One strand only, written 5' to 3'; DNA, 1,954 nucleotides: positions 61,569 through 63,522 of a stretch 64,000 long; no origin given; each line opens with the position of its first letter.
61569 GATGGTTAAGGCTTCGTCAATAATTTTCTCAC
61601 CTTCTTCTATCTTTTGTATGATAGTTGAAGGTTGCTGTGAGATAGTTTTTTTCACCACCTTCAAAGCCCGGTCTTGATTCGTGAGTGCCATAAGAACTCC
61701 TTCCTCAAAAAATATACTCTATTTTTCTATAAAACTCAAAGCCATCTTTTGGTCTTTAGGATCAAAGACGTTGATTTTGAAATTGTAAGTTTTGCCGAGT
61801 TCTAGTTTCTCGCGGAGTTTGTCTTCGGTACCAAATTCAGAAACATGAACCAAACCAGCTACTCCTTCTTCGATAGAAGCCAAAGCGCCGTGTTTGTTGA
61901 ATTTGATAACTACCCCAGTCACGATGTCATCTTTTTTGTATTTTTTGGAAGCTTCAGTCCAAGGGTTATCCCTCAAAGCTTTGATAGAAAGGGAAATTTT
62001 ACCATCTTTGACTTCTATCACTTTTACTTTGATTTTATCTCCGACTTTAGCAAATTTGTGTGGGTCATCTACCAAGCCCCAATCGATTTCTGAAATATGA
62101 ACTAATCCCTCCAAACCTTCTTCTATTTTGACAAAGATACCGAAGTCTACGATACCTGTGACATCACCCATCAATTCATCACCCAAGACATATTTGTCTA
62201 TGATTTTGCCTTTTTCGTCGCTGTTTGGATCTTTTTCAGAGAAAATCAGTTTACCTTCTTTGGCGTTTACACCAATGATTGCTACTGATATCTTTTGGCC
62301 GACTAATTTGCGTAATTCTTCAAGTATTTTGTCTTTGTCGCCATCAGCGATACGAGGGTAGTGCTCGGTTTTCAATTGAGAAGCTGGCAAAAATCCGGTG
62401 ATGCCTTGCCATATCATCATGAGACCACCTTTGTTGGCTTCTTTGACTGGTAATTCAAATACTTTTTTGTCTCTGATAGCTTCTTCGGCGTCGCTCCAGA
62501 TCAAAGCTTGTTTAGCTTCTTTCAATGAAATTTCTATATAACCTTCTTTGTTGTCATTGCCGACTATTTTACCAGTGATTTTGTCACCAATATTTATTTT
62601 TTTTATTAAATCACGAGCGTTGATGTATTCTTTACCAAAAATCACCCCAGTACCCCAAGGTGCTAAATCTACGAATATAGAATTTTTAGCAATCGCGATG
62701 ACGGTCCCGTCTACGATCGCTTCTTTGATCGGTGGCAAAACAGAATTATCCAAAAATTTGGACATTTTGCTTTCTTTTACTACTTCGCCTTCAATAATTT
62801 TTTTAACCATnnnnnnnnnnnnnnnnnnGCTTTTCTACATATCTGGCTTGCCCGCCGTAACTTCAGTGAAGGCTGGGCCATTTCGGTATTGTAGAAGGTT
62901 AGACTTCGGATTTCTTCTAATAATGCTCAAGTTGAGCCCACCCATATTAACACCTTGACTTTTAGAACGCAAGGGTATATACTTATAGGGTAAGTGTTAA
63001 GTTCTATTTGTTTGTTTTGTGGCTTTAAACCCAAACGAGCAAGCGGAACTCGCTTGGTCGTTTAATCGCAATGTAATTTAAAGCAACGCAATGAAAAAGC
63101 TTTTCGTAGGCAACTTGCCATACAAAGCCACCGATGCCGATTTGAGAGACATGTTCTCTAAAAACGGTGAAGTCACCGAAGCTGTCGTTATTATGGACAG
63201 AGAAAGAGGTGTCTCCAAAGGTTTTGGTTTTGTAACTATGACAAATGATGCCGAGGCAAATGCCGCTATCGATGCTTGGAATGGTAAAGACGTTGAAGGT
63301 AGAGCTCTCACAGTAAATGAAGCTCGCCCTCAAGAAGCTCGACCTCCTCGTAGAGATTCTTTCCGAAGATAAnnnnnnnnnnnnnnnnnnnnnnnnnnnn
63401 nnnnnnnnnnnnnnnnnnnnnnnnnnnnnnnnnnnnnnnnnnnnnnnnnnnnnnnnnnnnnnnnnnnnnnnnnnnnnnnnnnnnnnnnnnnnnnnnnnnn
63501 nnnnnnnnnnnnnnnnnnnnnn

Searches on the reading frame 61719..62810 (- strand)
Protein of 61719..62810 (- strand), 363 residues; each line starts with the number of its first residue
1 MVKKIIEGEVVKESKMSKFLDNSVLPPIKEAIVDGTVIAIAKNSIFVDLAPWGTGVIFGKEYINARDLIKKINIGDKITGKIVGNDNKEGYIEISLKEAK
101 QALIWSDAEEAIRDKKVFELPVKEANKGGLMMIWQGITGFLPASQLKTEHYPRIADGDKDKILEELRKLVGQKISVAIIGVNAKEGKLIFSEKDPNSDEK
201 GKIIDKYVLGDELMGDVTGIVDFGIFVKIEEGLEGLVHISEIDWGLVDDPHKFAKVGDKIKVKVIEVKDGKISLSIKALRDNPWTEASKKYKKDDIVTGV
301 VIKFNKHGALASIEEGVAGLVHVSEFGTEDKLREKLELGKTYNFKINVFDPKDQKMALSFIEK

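Call 76: find_encoding_contigs(protein=window:61719-62810:-, flank=10000, max_places=4)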
Protein window:61719-62810:- (363 aa): 3 contigs read that carry it; 1 place shown.
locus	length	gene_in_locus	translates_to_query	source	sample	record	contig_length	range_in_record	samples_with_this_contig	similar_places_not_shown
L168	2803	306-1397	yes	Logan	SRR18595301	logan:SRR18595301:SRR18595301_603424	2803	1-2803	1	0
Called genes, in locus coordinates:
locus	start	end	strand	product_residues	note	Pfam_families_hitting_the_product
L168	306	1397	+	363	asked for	PF21543:CvfB_2nd (faint), PF23459:S1_RRP5 (faint), PF00575:S1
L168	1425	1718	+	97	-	-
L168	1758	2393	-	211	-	PF01195:Pept_tRNA_hydro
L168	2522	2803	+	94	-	?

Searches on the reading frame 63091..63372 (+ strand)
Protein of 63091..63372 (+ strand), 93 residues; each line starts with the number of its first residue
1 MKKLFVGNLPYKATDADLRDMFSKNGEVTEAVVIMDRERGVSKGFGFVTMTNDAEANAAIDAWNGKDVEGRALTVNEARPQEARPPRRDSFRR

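Call 75: find_encoding_contigs(protein=window:63091-63372:+, flank=10000, max_places=3)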
Protein window:63091-63372:+ (93 aa): 3 contigs read that carry it; 1 place shown.
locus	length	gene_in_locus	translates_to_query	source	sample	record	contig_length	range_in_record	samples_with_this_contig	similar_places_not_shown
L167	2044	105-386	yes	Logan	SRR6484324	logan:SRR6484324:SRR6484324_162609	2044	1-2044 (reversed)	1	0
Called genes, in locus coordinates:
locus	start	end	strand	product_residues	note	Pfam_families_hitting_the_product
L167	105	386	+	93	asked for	PF00076:RRM_1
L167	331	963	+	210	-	PF02643:DUF192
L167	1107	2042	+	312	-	?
